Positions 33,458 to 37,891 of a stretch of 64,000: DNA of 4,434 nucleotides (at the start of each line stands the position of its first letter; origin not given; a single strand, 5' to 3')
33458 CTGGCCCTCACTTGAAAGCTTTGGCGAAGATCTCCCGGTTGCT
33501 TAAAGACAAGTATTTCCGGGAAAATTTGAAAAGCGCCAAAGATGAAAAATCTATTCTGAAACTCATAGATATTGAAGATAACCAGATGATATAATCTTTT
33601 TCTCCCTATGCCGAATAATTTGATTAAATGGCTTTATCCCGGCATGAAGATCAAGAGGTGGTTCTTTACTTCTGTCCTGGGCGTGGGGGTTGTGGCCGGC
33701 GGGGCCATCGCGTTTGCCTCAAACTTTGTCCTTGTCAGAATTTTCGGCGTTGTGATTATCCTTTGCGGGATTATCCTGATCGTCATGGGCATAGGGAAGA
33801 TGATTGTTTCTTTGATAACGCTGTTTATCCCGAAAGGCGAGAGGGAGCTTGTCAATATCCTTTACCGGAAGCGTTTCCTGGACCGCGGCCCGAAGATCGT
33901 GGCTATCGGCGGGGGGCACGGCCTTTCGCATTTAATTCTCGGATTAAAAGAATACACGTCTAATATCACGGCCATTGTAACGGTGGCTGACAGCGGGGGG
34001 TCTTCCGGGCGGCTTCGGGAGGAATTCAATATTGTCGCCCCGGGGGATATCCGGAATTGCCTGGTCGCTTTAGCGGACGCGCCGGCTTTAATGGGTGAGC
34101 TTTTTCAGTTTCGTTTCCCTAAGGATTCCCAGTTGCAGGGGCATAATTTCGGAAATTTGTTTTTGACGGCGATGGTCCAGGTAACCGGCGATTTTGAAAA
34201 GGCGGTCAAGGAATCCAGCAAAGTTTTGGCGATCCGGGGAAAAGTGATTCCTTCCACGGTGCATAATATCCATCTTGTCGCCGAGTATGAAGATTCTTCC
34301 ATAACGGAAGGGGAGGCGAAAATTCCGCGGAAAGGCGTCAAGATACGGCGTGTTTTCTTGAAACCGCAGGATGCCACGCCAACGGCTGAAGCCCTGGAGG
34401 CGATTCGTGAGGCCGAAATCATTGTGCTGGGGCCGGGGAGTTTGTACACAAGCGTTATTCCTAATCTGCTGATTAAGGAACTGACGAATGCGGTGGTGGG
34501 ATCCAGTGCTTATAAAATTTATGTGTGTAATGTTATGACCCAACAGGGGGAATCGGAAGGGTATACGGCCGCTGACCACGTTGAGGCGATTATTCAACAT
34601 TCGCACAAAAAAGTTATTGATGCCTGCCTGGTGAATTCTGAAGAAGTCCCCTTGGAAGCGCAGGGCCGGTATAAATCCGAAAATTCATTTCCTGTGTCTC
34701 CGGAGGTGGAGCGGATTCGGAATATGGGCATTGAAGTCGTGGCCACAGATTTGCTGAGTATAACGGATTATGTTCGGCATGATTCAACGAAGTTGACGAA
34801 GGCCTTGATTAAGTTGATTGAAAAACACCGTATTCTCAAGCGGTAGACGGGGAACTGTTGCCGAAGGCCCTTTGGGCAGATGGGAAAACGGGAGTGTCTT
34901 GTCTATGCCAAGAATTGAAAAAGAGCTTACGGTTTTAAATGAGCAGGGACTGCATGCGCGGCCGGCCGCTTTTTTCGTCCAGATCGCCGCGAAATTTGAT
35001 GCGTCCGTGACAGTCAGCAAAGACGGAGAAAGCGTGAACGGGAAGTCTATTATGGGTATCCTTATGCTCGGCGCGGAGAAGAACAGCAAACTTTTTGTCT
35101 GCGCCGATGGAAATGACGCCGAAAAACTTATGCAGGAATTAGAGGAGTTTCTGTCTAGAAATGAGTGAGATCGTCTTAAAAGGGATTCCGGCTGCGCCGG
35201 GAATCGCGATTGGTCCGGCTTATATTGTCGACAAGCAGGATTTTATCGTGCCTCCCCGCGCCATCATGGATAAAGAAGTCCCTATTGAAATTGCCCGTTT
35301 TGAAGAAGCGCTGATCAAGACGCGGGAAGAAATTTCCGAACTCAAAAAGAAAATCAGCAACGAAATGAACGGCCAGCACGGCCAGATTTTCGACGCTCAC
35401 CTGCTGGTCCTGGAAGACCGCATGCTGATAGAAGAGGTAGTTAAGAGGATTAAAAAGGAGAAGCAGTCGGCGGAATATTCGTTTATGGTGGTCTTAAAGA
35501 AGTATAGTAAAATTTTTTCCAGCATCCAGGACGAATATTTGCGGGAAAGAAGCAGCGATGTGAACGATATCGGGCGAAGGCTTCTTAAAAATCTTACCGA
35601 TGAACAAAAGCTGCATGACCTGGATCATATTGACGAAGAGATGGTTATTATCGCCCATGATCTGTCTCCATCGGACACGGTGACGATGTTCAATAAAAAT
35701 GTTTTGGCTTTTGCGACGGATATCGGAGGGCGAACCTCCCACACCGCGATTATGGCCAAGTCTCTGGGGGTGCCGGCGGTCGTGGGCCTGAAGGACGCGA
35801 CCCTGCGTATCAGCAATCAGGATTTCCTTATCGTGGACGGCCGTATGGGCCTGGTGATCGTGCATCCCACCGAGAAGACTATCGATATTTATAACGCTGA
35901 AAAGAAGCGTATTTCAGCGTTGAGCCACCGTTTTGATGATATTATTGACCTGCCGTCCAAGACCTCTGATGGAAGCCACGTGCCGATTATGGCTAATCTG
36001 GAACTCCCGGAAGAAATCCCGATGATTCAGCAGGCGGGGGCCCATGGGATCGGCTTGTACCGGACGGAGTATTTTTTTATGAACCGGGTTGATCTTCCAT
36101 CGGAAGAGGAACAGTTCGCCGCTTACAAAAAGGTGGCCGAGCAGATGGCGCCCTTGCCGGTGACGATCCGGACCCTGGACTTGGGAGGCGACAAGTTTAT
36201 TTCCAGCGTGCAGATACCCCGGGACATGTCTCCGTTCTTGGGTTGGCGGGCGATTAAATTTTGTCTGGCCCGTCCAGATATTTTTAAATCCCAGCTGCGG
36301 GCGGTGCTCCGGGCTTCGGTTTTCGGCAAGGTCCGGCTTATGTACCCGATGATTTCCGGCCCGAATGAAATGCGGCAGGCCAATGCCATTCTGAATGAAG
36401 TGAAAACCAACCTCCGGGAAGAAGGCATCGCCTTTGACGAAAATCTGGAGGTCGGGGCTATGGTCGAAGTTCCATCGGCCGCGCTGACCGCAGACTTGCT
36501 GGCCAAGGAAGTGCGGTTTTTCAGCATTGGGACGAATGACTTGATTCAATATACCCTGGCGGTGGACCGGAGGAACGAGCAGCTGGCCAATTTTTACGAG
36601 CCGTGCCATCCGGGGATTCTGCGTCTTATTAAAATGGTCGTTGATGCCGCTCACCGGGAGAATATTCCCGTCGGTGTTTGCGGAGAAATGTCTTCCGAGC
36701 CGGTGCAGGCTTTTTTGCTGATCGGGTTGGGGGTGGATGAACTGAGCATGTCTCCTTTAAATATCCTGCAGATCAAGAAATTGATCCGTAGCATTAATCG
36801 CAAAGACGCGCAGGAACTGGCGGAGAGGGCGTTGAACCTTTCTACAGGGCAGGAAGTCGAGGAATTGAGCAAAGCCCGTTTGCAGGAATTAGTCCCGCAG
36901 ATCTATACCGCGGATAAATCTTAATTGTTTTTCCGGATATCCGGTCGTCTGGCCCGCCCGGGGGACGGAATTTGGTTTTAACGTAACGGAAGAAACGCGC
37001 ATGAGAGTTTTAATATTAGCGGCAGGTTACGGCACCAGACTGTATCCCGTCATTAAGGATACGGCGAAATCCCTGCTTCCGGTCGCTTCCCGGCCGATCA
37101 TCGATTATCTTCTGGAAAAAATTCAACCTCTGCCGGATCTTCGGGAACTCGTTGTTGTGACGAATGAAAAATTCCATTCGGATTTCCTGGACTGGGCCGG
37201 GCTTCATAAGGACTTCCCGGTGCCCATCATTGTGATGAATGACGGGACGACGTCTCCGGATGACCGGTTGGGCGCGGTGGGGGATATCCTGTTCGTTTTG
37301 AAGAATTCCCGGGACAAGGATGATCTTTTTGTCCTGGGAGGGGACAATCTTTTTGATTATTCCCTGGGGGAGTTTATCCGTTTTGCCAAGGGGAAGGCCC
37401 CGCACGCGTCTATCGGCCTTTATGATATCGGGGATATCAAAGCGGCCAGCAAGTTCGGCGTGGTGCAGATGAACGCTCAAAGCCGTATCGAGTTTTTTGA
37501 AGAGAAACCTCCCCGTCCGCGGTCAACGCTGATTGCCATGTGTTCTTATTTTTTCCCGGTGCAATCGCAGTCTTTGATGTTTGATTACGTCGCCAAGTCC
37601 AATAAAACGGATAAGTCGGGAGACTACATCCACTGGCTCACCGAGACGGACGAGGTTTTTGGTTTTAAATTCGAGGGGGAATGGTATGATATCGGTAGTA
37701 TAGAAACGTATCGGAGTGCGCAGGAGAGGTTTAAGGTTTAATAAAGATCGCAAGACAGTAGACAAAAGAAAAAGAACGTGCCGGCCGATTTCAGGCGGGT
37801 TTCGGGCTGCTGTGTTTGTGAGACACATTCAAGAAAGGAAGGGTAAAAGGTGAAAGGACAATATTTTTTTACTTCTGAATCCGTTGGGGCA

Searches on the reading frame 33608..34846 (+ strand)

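Call 39: search_protein_families(library=pfam, proteins=[window:33608-34846:+], max_evalue=0.001)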
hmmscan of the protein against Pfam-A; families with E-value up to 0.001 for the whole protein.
window:33608-34846:+ (412 aa): 1 family
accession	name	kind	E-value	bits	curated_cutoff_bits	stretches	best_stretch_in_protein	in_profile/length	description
PF01933.23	CofD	-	1.6e-113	379.1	30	1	97-383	1-290/290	2-phospho-L-lactate transferase CofD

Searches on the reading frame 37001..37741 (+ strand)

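Call 39: search_protein_families(library=pfam, proteins=[window:37001-37741:+], max_evalue=0.001)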
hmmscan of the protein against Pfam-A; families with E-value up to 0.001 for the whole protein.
window:37001-37741:+ (246 aa): 2 families
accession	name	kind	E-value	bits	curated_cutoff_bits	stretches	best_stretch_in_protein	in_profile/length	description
PF00483.29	NTP_transferase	-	2.4e-35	122.7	21.2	1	4-242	3-240/245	Nucleotidyl transferase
PF12804.13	NTP_transf_3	-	2.4e-09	38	27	1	3-116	1-96/160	MobA-like NTP transferase domain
